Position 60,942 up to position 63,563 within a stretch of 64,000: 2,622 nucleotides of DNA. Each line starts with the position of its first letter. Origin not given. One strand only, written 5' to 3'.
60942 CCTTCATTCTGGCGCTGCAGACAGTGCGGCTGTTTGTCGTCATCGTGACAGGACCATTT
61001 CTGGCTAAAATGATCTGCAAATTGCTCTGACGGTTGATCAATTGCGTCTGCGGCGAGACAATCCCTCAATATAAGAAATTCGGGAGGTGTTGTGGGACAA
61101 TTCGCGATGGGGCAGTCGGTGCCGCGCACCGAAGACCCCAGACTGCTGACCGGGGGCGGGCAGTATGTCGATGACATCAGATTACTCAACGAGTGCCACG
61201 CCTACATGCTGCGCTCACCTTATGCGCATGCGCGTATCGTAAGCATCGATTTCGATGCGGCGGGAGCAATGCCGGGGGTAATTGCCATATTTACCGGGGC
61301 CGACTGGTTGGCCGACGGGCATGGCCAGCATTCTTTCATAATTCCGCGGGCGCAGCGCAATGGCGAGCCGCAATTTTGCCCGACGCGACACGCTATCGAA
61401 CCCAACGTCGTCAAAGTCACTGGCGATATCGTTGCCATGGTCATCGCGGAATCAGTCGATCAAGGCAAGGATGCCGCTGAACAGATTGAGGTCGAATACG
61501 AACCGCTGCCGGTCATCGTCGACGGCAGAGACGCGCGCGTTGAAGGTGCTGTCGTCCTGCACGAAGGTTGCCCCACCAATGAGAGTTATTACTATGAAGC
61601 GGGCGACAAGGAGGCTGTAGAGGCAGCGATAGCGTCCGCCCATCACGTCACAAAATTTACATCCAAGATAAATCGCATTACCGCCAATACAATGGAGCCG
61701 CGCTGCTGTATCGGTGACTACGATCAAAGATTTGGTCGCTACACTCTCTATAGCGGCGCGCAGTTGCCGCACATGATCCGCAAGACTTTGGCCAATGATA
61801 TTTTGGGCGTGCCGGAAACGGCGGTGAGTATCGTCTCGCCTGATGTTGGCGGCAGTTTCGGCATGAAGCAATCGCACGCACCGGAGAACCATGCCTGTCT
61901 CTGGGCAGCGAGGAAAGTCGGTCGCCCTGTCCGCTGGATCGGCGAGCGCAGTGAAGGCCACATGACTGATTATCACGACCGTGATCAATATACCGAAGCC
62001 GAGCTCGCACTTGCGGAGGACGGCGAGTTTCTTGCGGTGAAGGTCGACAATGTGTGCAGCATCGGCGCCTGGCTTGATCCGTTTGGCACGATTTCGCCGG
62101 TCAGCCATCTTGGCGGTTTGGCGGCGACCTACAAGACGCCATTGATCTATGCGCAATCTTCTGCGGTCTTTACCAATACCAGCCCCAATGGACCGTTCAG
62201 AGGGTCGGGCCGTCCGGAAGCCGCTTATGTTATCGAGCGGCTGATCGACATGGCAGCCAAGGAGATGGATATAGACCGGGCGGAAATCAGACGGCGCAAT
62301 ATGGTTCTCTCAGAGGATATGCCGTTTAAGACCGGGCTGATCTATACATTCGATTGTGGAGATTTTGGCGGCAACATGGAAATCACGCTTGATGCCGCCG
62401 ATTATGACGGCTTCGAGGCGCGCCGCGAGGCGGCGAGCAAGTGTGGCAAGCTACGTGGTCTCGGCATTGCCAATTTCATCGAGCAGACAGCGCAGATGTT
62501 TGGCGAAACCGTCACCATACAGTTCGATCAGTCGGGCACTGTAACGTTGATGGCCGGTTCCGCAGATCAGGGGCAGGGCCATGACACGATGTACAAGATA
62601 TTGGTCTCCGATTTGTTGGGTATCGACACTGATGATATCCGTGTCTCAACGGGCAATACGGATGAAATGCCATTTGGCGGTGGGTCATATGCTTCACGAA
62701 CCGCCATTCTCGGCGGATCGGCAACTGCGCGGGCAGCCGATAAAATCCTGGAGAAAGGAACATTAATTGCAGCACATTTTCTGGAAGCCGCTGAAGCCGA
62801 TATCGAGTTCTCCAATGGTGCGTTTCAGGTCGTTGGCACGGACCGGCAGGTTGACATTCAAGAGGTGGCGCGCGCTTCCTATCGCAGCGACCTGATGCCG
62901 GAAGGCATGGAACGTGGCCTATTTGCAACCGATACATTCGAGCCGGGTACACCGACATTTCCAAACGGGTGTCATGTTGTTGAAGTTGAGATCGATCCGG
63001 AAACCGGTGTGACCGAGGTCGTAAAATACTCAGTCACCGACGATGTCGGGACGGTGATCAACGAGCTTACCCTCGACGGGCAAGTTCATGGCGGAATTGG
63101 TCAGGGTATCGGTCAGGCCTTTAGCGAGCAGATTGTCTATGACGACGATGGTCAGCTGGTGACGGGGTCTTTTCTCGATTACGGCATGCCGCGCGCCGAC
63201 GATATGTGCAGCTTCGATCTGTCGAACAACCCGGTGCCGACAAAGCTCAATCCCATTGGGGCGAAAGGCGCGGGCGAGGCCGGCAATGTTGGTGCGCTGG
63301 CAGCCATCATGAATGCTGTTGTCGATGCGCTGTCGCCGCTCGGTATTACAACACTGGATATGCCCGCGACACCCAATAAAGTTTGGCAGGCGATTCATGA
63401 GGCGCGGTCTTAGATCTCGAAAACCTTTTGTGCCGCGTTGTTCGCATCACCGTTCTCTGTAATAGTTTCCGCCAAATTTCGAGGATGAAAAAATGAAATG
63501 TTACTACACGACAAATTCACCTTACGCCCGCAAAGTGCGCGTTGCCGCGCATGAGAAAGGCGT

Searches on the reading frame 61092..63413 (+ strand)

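Call 87: search_protein_families(library=pfam, proteins=[window:61092-63413:+], max_evalue=0.00001)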
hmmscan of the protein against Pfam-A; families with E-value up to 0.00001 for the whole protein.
window:61092-63413:+ (773 aa): 3 families
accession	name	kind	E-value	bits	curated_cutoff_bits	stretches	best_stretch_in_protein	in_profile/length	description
PF20256.3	MoCoBD_2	-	6e-80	269.2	27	1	434-705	4-282/283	Molybdopterin cofactor-binding domain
PF02738.23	MoCoBD_1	-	3.2e-66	223.3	27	1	157-404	2-244/244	Molybdopterin cofactor-binding domain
PF01315.27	Ald_Xan_dh_C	-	2.5e-25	89.4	31.3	1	20-140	1-110/110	Aldehyde oxidase and xanthine dehydrogenase, a/b hammerhead domain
